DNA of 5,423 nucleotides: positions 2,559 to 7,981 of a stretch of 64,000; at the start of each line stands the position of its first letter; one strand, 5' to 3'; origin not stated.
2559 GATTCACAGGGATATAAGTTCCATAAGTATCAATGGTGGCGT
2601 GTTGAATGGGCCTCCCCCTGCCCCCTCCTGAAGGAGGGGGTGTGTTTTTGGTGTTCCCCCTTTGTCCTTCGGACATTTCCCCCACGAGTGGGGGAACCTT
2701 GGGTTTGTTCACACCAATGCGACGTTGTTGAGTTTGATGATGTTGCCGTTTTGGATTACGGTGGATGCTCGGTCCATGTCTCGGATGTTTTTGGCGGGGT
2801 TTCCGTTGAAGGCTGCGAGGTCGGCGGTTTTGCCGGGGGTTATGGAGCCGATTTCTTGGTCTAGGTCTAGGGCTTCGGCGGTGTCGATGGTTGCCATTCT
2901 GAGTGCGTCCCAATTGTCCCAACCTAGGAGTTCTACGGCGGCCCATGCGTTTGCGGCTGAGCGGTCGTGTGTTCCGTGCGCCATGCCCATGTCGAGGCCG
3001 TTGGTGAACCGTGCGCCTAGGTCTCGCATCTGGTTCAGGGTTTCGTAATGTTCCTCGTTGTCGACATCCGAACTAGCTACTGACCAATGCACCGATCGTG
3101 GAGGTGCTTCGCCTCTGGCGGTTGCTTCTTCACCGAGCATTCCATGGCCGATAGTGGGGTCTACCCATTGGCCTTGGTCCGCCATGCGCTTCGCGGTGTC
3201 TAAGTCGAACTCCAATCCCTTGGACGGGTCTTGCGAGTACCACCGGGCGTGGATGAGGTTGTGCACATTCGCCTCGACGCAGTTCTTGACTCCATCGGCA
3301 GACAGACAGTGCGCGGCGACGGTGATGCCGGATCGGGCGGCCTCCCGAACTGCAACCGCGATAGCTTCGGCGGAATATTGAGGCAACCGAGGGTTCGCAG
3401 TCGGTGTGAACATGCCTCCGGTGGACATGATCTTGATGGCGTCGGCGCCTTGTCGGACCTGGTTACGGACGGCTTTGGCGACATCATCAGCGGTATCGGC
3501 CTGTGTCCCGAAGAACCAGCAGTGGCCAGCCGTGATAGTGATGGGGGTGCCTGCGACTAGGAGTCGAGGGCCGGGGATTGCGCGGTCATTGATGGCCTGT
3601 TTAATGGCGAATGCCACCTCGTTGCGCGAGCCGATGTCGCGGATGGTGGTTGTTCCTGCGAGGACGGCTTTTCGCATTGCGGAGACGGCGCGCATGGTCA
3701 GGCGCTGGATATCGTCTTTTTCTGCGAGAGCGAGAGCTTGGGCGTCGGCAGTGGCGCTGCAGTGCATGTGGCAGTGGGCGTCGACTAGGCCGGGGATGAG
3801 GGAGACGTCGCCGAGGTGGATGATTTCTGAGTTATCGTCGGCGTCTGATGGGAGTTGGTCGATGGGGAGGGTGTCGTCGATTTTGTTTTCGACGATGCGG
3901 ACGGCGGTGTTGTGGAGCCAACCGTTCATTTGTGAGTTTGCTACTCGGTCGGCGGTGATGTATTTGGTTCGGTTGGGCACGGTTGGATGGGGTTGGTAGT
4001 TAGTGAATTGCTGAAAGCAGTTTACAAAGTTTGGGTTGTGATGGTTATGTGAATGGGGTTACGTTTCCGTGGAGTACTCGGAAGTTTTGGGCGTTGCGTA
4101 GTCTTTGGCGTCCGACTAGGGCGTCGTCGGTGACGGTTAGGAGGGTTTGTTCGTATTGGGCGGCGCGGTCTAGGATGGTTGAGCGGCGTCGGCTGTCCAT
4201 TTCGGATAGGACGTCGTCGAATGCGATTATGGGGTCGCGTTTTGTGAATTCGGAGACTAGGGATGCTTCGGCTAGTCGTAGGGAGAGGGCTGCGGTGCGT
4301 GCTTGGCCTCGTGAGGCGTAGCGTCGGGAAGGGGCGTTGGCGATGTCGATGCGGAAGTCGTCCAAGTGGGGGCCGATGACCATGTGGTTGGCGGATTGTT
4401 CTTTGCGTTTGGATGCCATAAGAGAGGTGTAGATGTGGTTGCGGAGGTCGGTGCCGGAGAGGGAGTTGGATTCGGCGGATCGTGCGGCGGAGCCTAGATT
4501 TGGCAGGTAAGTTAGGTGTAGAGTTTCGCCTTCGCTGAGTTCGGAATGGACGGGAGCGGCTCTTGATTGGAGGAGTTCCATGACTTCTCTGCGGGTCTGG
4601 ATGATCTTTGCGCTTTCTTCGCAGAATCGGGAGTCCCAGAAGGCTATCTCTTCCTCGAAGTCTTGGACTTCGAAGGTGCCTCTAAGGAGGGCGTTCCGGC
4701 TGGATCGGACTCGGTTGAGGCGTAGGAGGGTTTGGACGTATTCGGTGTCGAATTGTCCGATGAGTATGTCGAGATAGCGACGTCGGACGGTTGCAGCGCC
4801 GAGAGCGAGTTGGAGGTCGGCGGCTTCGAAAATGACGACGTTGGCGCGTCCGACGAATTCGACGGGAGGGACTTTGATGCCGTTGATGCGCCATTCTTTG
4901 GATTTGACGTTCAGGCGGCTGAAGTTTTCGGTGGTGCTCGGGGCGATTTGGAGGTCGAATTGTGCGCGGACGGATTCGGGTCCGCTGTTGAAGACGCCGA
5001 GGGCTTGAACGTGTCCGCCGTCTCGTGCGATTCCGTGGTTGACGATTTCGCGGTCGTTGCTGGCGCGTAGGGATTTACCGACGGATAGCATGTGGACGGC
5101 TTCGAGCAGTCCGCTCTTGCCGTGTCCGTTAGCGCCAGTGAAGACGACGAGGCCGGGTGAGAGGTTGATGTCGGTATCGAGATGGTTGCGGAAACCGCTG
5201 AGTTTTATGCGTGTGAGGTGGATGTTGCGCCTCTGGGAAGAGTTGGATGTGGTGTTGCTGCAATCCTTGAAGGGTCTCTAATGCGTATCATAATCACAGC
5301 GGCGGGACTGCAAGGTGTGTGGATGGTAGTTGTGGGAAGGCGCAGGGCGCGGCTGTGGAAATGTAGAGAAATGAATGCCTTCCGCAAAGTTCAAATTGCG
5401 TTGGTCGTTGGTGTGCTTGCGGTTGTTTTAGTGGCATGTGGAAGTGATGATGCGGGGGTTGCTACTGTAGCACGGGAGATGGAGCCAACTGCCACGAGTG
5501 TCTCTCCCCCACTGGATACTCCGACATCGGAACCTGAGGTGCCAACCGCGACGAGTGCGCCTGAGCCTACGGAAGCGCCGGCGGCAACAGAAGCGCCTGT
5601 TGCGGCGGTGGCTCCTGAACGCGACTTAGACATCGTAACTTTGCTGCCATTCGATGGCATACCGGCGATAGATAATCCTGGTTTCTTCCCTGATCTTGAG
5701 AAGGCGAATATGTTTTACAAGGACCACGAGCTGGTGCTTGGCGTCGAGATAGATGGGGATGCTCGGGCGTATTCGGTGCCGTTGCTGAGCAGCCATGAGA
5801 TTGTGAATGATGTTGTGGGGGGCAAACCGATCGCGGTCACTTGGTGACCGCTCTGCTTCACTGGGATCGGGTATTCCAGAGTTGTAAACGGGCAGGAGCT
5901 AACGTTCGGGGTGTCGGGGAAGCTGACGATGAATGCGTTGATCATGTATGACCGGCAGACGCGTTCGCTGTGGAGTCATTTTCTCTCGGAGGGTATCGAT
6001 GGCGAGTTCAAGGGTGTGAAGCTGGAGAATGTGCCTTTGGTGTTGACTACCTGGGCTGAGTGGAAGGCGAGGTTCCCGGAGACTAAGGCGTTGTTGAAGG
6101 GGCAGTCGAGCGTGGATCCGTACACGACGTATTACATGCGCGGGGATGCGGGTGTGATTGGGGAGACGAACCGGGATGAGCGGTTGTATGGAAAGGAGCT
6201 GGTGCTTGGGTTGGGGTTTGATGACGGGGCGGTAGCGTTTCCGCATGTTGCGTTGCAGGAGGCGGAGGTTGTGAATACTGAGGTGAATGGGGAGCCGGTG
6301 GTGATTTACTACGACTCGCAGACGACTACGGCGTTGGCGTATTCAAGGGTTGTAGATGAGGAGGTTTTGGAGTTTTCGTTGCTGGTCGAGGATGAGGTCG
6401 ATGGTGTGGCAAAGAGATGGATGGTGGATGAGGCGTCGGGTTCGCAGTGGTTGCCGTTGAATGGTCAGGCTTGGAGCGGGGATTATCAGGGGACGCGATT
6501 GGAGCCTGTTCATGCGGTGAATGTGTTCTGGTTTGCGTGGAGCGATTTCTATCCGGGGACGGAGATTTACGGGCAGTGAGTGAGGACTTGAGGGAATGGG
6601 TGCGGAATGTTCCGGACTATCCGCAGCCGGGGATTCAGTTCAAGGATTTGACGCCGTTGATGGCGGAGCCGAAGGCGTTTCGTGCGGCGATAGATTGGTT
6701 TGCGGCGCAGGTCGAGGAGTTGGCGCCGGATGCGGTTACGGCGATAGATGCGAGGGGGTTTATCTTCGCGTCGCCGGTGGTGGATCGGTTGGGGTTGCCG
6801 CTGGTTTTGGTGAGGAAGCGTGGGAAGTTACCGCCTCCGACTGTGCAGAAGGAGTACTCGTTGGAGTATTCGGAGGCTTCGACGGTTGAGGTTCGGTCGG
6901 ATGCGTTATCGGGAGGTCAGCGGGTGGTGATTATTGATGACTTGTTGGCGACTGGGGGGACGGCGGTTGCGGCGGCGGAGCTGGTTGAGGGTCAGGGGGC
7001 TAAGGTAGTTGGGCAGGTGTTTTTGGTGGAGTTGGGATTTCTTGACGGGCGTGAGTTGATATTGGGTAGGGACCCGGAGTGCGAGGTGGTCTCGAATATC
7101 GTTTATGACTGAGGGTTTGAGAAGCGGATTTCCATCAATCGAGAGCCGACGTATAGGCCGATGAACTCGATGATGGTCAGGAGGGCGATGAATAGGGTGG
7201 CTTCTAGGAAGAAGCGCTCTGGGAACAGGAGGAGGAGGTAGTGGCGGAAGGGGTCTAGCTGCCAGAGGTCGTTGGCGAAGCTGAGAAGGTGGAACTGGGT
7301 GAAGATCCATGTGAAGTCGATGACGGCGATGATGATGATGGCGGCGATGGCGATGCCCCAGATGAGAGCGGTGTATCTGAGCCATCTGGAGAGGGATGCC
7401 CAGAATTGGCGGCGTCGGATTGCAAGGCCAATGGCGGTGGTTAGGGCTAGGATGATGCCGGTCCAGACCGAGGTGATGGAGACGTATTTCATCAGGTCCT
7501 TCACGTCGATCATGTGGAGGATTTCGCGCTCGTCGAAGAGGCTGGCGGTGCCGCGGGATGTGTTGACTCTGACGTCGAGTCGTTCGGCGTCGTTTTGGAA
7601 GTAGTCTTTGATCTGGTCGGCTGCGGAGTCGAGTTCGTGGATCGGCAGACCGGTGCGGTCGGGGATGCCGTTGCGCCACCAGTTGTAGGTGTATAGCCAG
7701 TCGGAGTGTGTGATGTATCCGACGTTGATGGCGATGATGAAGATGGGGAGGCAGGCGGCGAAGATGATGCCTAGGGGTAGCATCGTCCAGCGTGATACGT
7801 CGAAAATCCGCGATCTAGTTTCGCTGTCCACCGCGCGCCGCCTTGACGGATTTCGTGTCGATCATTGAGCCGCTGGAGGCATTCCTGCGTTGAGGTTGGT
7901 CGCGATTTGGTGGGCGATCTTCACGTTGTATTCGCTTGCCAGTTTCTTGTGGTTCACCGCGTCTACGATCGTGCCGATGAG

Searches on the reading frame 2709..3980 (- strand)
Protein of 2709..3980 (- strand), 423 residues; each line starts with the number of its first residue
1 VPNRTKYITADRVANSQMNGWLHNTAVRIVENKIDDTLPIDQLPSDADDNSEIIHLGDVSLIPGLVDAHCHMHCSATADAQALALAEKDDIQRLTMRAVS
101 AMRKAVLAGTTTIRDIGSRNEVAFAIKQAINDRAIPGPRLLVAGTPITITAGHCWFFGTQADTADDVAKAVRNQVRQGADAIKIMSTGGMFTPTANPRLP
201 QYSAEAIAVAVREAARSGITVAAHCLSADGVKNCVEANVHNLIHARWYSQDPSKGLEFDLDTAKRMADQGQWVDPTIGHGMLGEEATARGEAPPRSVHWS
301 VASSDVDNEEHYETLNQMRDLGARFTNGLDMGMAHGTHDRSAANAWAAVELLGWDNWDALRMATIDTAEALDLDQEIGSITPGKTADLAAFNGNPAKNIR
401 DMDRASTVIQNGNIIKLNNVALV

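Call 26: search_protein_families(library=ncbifam, proteins=[window:2709-3980:-], max_evalue=0.00001)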
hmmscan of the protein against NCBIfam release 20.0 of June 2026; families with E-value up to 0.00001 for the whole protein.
window:2709-3980:- (423 aa): 12 families
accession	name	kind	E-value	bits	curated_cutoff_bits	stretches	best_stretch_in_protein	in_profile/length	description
NF051886.1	XaaProDiPepCaul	equivalog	7.2e-58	196.5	500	1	7-416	1-398/398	Xaa-Pro dipeptidase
NF006549.0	PRK09045.1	equivalog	1.9e-14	53.1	540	1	355-392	342-379/444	TRZ/ATZ family hydrolase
TIGR02967.1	guan_deamin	equivalog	3.1e-10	39.6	375.4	0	357-398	326-367/401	guanine deaminase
NF006056.0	PRK08204.1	subfamily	4.1e-10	39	391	1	47-420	43-408/449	hypothetical protein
NF006055.0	PRK08203.1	equivalog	1.3e-08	33.9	532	0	358-395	358-394/455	8-oxoguanine deaminase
NF006679.0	PRK09228.1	subfamily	2.3e-08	33.2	351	0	357-400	351-394/433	guanine deaminase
TIGR00221.1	nagA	equivalog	3e-08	33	225.65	0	350-393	325-368/380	N-acetylglucosamine-6-phosphate deacetylase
NF006689.0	PRK09237.1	equivalog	4.5e-08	32.1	371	0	352-396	297-340/383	amidohydrolase/deacetylase family metallohydrolase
NF005557.0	PRK07228.1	equivalog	1e-07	31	522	1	356-398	339-381/445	5'-deoxyadenosine deaminase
TIGR01224.1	hutI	equivalog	2.1e-07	30.1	298.15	0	354-413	314-376/377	imidazolonepropionase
NF008371.0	PRK11170.1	equivalog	4.6e-07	29.1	483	0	353-393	325-365/382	N-acetylglucosamine-6-phosphate deacetylase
NF011990.0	PRK15446.2-6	subfamily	7.9e-07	28.1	233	0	358-396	330-368/390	alpha-D-ribose 1-methylphosphonate 5-triphosphate diphosphatase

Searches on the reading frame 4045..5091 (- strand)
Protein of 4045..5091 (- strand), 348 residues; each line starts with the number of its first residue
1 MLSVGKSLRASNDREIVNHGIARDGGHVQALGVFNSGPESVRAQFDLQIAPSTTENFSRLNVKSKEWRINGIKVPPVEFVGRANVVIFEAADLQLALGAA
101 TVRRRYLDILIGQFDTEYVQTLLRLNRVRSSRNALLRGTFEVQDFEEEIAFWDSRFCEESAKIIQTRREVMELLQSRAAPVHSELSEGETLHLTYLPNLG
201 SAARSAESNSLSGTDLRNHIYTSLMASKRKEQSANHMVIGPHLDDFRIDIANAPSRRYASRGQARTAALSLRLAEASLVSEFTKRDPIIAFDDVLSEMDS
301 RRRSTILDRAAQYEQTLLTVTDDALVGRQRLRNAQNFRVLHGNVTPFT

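Call 26: search_protein_families(library=ncbifam, proteins=[window:4045-5091:-], max_evalue=0.00001)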
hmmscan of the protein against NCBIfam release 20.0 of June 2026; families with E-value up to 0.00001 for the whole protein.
window:4045-5091:- (348 aa): 2 families
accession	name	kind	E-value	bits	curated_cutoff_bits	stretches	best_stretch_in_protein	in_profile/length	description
TIGR00611.2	recf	equivalog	1.5e-55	188.8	172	1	1-320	43-338/339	DNA replication/repair protein RecF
NF010680.0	PRK14079.1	equivalog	7.1e-42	143.6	386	1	41-324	69-329/349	recombination protein F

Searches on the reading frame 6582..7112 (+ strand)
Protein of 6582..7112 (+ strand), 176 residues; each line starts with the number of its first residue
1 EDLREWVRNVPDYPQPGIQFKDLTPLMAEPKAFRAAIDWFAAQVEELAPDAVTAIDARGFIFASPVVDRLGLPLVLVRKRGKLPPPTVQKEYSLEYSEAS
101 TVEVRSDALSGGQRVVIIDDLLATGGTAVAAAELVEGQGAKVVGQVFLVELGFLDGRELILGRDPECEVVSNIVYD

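Call 26: search_protein_families(library=ncbifam, proteins=[window:6582-7112:+], max_evalue=0.00001)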
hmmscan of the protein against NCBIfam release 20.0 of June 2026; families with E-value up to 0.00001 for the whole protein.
window:6582-7112:+ (176 aa): 17 families
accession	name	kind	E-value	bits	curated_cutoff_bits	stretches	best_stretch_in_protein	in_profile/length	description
NF002636.0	PRK02304.1-5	equivalog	3.4e-60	202.5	125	1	2-160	8-165/176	adenine phosphoribosyltransferase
TIGR01090.1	apt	equivalog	2.4e-54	184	185.85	1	4-160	2-157/169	adenine phosphoribosyltransferase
NF002634.0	PRK02304.1-3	equivalog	3.5e-54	183.3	170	1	2-164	9-170/182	adenine phosphoribosyltransferase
NF002633.0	PRK02304.1-2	equivalog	3.7e-50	170.1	224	1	2-164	2-163/172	adenine phosphoribosyltransferase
NF002632.0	PRK02304.1-1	equivalog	7e-42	143.2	243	1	3-160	11-167/183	adenine phosphoribosyltransferase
NF009211.0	PRK12560.1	equivalog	1.2e-23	83.9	188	1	2-161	5-163/187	adenine phosphoribosyltransferase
TIGR01744.1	XPRTase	equivalog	2.8e-15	56.5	164.45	1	33-173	35-178/191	xanthine phosphoribosyltransferase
NF006671.0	PRK09219.1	equivalog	3.8e-15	55.9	177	1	35-171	37-176/192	xanthine phosphoribosyltransferase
NF002635.0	PRK02304.1-4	subfamily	3.4e-11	43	146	1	29-151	35-154/188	adenine phosphoribosyltransferase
NF040646.1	HPT_Archaea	equivalog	4.7e-11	42.6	200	1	43-152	48-154/184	hypoxanthine/guanine phosphoribosyltransferase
TIGR01743.1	purR_Bsub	equivalog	1.3e-10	40.7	258.7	1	20-150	100-232/268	pur operon repressor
NF006328.0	PRK08558.1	equivalog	7.6e-10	38.8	184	1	22-151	85-215/238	adenine phosphoribosyltransferase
NF005592.0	PRK07322.1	subfamily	2.1e-09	37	143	1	43-149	44-157/180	adenine phosphoribosyltransferase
TIGR01251.1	ribP_PPkin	subfamily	5.5e-09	35.4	113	1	44-144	157-242/309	ribose-phosphate diphosphokinase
NF002095.0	PRK00934.1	equivalog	2.3e-07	30.2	296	1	101-143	193-236/287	ribose-phosphate diphosphokinase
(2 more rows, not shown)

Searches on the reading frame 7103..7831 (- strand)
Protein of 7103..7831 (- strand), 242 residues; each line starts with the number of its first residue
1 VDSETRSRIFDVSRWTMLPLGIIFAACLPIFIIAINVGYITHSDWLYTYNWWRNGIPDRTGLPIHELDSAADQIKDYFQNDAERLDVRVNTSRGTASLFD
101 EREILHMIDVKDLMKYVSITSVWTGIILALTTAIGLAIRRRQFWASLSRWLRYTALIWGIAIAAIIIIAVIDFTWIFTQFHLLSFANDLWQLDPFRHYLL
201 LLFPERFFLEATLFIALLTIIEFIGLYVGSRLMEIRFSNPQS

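Call 26: search_protein_families(library=ncbifam, proteins=[window:7103-7831:-], max_evalue=0.00001)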
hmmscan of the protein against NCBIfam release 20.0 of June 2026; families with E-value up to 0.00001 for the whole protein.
window:7103-7831:- (242 aa): 2 families
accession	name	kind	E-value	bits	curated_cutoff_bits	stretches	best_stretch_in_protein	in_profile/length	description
TIGR01906.1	integ_TIGR01906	hypoth_equivalog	2.7e-23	82.9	74.8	1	27-227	11-198/207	TIGR01906 family membrane protein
NF051877.1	lptranacylLit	equivalog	9.1e-15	54.9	400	1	21-229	16-211/220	lipoprotein intramolecular transacylase Lit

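Call 52: search_protein_families(library=pfam, proteins=[window:7103-7828:-], max_evalue=0.001)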
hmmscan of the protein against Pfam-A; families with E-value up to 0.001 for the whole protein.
window:7103-7828:- (241 aa): 1 family
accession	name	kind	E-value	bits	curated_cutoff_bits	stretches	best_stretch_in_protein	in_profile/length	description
PF07314.17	Lit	-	4.8e-31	108.6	24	1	21-207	1-176/176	Lipoprotein intramolecular transacylase Lit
